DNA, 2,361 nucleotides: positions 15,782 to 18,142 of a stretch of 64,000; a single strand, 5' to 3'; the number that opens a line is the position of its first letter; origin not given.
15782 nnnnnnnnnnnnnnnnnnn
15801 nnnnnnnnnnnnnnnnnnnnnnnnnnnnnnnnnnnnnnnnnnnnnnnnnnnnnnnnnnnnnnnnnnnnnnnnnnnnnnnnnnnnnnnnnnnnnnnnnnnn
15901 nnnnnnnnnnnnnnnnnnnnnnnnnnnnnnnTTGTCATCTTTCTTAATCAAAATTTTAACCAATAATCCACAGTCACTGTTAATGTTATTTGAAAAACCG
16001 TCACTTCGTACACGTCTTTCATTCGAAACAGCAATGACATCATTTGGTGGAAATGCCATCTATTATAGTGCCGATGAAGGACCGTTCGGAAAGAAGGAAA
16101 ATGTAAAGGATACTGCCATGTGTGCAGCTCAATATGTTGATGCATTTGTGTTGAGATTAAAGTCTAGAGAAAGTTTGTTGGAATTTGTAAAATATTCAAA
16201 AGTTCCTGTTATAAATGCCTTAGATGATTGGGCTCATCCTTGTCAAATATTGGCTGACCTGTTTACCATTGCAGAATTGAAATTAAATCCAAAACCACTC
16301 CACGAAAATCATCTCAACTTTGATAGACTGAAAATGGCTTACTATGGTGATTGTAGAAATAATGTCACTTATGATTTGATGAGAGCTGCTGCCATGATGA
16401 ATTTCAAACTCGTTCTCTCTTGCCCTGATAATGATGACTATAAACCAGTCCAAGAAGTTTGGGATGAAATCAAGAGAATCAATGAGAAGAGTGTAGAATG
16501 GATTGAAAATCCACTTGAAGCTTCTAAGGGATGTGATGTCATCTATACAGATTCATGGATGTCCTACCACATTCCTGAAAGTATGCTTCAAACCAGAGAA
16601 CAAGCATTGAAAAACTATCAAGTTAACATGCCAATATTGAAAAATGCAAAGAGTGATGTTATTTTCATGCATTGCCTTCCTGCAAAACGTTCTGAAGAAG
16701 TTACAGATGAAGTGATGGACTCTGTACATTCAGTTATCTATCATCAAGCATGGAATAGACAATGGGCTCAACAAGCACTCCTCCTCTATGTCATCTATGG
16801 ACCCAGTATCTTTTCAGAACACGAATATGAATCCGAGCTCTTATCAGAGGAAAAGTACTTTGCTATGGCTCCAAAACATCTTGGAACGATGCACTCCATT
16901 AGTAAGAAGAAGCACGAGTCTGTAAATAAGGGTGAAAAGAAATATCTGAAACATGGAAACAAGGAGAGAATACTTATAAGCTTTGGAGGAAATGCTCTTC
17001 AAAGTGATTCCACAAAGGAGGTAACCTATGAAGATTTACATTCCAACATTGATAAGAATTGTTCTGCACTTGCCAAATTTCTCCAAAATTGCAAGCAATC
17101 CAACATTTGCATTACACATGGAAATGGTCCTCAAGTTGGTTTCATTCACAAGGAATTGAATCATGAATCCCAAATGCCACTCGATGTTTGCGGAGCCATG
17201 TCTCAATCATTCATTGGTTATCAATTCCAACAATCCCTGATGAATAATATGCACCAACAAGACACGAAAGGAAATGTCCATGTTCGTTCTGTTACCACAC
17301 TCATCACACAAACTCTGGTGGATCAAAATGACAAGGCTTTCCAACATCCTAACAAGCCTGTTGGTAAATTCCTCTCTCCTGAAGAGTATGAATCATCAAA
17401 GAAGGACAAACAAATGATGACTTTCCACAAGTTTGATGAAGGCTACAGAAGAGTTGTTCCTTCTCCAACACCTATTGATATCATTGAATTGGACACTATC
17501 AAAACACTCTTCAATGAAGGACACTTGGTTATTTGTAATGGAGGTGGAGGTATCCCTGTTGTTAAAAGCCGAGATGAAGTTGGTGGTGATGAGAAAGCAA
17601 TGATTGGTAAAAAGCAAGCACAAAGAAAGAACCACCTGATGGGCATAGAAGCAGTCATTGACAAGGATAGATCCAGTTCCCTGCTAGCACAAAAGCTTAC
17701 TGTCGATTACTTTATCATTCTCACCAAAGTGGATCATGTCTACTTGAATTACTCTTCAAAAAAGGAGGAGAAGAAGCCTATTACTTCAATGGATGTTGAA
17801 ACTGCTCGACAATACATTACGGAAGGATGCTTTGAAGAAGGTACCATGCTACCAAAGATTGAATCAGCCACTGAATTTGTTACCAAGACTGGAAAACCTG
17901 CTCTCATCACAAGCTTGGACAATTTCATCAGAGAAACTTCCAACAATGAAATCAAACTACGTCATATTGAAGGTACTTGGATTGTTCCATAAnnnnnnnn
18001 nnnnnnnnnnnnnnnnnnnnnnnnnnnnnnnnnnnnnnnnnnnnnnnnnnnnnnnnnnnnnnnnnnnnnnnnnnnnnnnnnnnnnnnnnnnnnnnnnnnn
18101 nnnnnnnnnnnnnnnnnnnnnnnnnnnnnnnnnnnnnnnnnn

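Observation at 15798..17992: Ornithine carbamoyltransferase fused to carbamate kinase in one ORF (two of the three arginine-deiminase-pathway enzymes)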

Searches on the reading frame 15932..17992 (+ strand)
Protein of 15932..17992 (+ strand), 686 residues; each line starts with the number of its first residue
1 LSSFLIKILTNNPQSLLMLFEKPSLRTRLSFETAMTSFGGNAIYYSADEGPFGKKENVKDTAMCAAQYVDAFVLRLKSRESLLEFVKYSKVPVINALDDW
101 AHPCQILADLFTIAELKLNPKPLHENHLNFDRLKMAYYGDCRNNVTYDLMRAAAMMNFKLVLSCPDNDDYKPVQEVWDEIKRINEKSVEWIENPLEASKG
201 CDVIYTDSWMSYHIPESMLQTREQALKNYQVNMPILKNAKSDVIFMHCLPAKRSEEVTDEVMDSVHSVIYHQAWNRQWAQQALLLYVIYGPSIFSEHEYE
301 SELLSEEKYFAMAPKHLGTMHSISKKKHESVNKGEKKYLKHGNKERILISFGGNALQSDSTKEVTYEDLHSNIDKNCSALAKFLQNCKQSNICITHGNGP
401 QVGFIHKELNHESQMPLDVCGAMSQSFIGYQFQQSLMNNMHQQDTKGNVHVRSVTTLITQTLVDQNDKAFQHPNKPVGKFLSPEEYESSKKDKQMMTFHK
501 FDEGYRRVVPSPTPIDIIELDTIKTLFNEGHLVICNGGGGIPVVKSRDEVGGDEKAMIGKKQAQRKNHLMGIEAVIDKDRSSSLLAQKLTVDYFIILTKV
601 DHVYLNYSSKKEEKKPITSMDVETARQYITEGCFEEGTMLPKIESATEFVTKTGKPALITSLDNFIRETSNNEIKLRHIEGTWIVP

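Call 4: search_protein_families(library=pfam, proteins=[window:15932-17992:+], max_evalue=0.01)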
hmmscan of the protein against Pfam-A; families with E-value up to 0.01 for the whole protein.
window:15932-17992:+ (686 aa): 3 families
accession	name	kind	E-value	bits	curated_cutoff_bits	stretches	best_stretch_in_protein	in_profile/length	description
PF00185.30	OTCace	-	3.4e-46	157.6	29.4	1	133-286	3-156/157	Aspartate/ornithine carbamoyltransferase, Asp/Orn binding domain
PF02729.26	OTCace_N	-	4.7e-33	114.8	29.9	1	14-115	40-148/148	Aspartate/ornithine carbamoyltransferase, carbamoyl-P binding domain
PF00696.33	AA_kinase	-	1.2e-22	81.2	24.9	1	346-661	2-234/234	Amino acid kinase family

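Call 5: search_protein_families(library=ncbifam, proteins=[window:15932-17992:+], max_evalue=0.001)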
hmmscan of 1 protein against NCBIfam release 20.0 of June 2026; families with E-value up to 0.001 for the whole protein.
window:15932-17992:+ (686 aa): 21 families
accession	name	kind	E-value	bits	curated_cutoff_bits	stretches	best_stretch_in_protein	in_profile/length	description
TIGR00746.1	arcC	equivalog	1.4e-90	303.5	358.25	1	346-671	2-300/309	carbamate kinase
NF001986.0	PRK00779.1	subfamily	2.2e-85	286.5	306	1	12-288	43-304/307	ornithine carbamoyltransferase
TIGR00658.1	orni_carb_tr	equivalog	5.4e-80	268.8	280.85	1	14-287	40-302/304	ornithine carbamoyltransferase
NF009008.0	PRK12354.1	subfamily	1.4e-75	254.3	361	1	346-665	2-286/308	carbamate kinase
NF009007.0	PRK12352.1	subfamily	5.5e-74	248.9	266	1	344-667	2-303/316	carbamate kinase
TIGR04384.1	putr_carbamoyl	exception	9.3e-67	225.5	500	1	14-290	39-309/330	putrescine carbamoyltransferase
NF011380.0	PRK14805.1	equivalog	6.1e-63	212.7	421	1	14-287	39-299/302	ornithine carbamoyltransferase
NF006926.0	PRK09411.1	equivalog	4.8e-54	183.5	416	1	346-664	3-282/297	carbamate kinase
NF003286.0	PRK04284.1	subfamily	2.5e-52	178.1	515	1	15-283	47-325/332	ornithine carbamoyltransferase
NF011379.0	PRK14804.1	equivalog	1.1e-38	133.2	373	1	14-287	44-308/311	ornithine carbamoyltransferase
TIGR00670.1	asp_carb_tr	equivalog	1.5e-35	122.7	236.95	1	16-287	42-302/304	aspartate carbamoyltransferase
NF009213.0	PRK12562.1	subfamily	1.7e-35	123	559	1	16-283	48-327/334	ornithine carbamoyltransferase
NF002032.1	PRK00856.1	equivalog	5.7e-35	121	263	1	13-287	39-296/297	aspartate carbamoyltransferase catalytic subunit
NF002470.0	PRK01713.1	equivalog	2.9e-32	112.4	545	1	16-255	49-281/334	ornithine carbamoyltransferase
NF003384.0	PRK04523.1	equivalog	1.7e-31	109.5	288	1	14-287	39-332/336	N-acetylornithine carbamoyltransferase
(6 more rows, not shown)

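Call 60: predict_structure(alignment_id=A2)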
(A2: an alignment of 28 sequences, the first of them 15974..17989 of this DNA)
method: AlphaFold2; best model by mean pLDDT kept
length: 672 residues; sequences in the alignment: 28
mean_pLDDT: 80.1   pTM: 0.54
mean pLDDT of the five models: 80.1, 77.7, 77.7, 74.7, 74.6
residues with pLDDT >= 90: 267; 70-90: 238; 50-70: 99; < 50: 68
segments of 3 or more residues with pLDDT < 50: 108-112, 313-328, 386-405, 535-551
pLDDT, mean of each block of 10 residues (from residue 1): 87 89 86 71 85 91 90 91 92 93 68 76 95 96 96 95 95 97 98 81 91 96 98 77 92 89 90 74 53 58 51 44 45 85 59 76 86 84 58 37 46 81 85 62 89 89 78 75 78 86 92 88 76 55 45 72 90 95 89 62 93 92 87 96 92 71 87 93
secondary structure, 60 per line:
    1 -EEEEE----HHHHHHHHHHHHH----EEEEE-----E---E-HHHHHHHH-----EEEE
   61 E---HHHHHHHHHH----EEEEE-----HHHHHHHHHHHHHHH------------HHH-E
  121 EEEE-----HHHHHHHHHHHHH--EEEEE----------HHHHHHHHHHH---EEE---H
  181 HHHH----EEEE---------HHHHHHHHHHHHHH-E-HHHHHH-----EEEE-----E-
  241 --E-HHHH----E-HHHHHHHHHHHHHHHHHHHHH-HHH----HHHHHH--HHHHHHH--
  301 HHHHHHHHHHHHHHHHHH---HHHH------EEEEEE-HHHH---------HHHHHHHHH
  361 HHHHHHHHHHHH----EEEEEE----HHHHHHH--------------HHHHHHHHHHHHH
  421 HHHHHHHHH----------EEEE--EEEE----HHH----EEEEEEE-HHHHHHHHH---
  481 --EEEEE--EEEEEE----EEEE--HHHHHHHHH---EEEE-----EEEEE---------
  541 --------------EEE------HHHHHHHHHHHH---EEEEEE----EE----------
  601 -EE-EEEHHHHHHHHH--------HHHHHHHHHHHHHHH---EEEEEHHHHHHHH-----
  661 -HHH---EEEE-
elements in order (helices of 4 or more, strands of 3 or more residues): E2-6 H11-23 E28-32 H44-51 E57-61 H65-74 E79-83 H89-103 E120-124 H130-142 E145-149 H160-170 E174-176 H180-184 E189-192 H202-215 H219-224 E230-233 H245-248 H255-275 H284-289 H292-298 H301-318 H322-325 E332-337 H339-342 H352-372 E377-382 H387-393 H408-429 E440-443 E446-449 E461-467 H469-477 E483-487 E490-495 E500-503 H506-514 E518-521 E527-531 E555-557 H564-575 E579-584 E605-607 H608-616 H625-639 E643-647 H648-655 E668-671

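Call 69: list_cluster_members(proteins=[window:15983-17989:+, window:18671-19273:+, window:19350-20066:+, window:20264-21184:-, window:12828-13721:+, window:12353-12838:+, window:25317-26987:-, window:27287-28069:-, window:8648-9007:-])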
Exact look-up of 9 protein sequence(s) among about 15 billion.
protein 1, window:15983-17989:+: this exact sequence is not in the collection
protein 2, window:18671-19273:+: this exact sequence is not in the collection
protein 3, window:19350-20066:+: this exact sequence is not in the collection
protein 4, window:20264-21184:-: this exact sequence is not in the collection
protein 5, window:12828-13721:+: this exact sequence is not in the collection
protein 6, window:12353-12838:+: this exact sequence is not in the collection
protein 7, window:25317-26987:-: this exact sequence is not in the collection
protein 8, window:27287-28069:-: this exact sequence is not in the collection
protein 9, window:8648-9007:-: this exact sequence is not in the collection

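Call 72: fold_search(model_id=the predicted structure, library=pdb)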
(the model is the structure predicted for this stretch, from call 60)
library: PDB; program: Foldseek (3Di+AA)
matches with E <= 10: 1707; with E <= 0.001: 548
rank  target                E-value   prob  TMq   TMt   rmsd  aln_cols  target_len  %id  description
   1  1e19_A                2.4e-31  1.00  0.42  0.87   3.0       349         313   35  Structure of the carbamate kinase-like carbamoyl phosphate synthetase from the hyperthermophilic archaeon Pyrococcus f (released 2000-07-04)
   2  4jz7_C                8.2e-29  1.00  0.42  0.87   3.0       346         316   34  Carbamate kinase from Giardia lamblia bound to AMP-PNP (released 2013-06-05)
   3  2e9y_B                9.2e-29  1.00  0.42  0.88   3.2       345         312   33  Crystal structure of project APE1968 from Aeropyrum pernix K1 (released 2007-07-31)
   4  4jz8_B                1.2e-28  1.00  0.42  0.88   2.5       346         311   33  Carbamate kinase from Giardia lamblia bound to citric acid (released 2013-06-05)
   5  2e9y_A                1.5e-28  1.00  0.42  0.87   3.1       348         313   32  Crystal structure of project APE1968 from Aeropyrum pernix K1 (released 2007-07-31)
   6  2we4_A                3.7e-28  1.00  0.41  0.86   3.7       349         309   34  Carbamate kinase from Enterococcus faecalis bound to a sulfate ion and two water molecules, which mimic the substrate  (released 2010-03-16)
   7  1b7b_A                5.5e-28  1.00  0.41  0.85   3.7       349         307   34  Carbamate kinase from Enterococcus faecalis (released 2000-01-26)
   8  4olc_A                2.8e-27  1.00  0.43  0.90   2.4       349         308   32  Carbamate kinase from Giardia lamblia thiocarbamoylated by disulfiram on Cys242 (released 2014-02-26)
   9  8crv                  4.1e-27  1.00  0.39  0.81   3.8       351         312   33  Crystal Structure of the Carbamate Kinase from Pseudomonas aeruginosa (released 2022-08-10)
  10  1a1s                  7.8e-27  1.00  0.38  0.79   2.0       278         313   41  ORNITHINE CARBAMOYLTRANSFERASE FROM PYROCOCCUS FURIOSUS (released 1998-06-17)
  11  3grf                  1.3e-26  1.00  0.37  0.79   2.2       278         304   39  X-ray Structure of Ornithine Transcarbamoylase from Giardia lamblia (released 2009-06-30)
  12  7nnv_A                2.0e-26  1.00  0.38  0.82   1.6       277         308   35  Crystal structure of Mycobacterium tuberculosis ArgF in complex with carbamoyl phosphate. (released 2021-06-30)
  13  7np0_A                3.9e-26  1.00  0.37  0.81   1.8       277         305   35  Crystal structure of Mycobacterium tuberculosis ArgF in complex with (4-nitrophenyl)boronic acid. (released 2021-06-30)
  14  7nnv_D                5.2e-26  1.00  0.37  0.81   1.6       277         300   34  Crystal structure of Mycobacterium tuberculosis ArgF in complex with carbamoyl phosphate. (released 2021-06-30)
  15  7nnv_F                5.2e-26  1.00  0.37  0.81   1.7       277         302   34  Crystal structure of Mycobacterium tuberculosis ArgF in complex with carbamoyl phosphate. (released 2021-06-30)
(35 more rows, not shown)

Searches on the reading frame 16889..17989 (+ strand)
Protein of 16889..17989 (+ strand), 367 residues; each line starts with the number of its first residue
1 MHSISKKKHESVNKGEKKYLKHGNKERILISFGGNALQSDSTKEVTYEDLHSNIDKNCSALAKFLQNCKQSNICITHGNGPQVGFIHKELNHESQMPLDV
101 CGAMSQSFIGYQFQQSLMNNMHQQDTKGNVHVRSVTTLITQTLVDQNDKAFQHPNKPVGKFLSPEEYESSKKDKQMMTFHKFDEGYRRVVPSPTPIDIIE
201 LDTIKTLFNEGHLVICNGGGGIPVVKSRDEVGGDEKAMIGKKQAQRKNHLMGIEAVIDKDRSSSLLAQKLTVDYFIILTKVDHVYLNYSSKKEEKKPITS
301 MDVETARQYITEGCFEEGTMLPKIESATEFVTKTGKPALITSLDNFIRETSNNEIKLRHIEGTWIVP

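Call 18: search_solved_structures(query=window:16889-17989:+, max_evalue=1e-20, show_alignments=3)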
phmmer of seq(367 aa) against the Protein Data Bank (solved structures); distinct sequences matched with E-value up to 1e-20: 6.
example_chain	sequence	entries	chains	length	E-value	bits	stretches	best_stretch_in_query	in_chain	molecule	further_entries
1e19_A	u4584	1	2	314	2.8e-58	200.9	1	26-232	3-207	CARBAMATE KINASE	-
3kzf_A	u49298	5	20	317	5.9e-51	176.8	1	27-347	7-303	Carbamate kinase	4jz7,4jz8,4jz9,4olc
1b7b_A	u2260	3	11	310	8.4e-51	176.3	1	27-226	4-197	CARBAMATE KINASE | CARBAMATE KINASE 1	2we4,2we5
2e9y_A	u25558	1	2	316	1.4e-44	155.9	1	29-345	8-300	Carbamate kinase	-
4axs_A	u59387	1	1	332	3e-44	154.8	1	25-343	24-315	CARBAMATE KINASE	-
8crv_A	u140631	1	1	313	3.1e-44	154.7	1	24-350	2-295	Carbamate kinase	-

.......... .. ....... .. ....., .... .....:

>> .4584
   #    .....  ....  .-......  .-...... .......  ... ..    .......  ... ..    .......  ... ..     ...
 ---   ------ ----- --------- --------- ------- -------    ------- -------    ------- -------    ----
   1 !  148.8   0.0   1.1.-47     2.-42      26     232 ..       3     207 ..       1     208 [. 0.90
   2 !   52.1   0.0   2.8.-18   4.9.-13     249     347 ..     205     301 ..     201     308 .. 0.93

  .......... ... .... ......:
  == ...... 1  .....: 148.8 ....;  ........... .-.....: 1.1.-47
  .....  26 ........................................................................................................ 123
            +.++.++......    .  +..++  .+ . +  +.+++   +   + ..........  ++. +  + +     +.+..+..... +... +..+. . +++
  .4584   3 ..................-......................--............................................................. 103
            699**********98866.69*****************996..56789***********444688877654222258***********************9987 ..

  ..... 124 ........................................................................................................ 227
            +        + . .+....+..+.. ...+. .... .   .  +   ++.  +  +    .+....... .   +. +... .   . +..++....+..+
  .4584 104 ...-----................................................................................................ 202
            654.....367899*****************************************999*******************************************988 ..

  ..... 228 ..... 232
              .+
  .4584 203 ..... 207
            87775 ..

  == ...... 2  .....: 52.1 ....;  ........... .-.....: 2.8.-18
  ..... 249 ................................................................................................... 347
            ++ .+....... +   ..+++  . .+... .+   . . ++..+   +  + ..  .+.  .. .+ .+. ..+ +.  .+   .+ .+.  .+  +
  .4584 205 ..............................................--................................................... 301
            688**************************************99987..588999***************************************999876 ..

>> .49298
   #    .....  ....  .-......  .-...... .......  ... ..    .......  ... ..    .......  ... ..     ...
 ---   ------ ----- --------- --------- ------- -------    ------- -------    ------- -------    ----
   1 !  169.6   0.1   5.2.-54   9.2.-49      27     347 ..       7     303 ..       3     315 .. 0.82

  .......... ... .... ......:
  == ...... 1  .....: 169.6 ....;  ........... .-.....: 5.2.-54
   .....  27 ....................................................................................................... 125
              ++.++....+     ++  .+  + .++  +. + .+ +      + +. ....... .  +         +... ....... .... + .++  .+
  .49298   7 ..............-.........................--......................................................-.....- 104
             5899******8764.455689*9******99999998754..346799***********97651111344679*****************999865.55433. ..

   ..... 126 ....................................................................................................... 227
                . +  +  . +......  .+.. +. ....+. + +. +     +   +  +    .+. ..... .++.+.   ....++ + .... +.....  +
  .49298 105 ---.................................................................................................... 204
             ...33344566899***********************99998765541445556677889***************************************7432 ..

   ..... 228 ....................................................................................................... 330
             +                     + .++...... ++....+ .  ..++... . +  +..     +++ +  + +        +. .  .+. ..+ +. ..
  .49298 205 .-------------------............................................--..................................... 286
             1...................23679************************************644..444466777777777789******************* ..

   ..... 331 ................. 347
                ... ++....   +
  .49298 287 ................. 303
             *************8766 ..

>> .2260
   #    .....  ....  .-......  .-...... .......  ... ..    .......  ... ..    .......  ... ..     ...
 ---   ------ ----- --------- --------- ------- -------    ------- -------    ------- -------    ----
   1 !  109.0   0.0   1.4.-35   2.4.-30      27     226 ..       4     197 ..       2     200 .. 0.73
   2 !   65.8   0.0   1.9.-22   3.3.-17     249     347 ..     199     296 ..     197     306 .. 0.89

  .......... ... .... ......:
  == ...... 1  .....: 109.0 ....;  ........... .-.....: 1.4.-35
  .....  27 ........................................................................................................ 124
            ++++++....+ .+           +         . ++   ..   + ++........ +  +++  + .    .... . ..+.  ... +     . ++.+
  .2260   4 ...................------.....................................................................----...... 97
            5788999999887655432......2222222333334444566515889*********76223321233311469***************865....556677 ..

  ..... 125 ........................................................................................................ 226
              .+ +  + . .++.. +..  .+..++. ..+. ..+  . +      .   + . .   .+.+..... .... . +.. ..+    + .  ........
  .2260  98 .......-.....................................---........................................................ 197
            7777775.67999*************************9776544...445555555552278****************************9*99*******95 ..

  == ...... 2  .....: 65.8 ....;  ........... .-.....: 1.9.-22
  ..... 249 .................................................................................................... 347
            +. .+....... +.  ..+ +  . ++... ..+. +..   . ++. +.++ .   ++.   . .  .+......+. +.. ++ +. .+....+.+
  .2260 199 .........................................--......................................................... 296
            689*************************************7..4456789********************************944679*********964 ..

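Call 50: search_protein_families(library=ncbifam, proteins=[window:16958-17989:+], max_evalue=1e-40)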
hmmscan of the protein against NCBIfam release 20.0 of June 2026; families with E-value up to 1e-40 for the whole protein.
seq(344 aa): 4 families
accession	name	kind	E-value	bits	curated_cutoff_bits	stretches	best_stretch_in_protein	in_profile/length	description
TIGR00746.1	arcC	equivalog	1.4e-91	306.8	358.25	1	4-329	2-300/309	carbamate kinase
NF009008.0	PRK12354.1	subfamily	1e-76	258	361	1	4-323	2-286/308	carbamate kinase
NF009007.0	PRK12352.1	subfamily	4.5e-75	252.5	266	1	2-325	2-303/316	carbamate kinase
NF006926.0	PRK09411.1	equivalog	3.7e-55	187.2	416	1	4-322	3-282/297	carbamate kinase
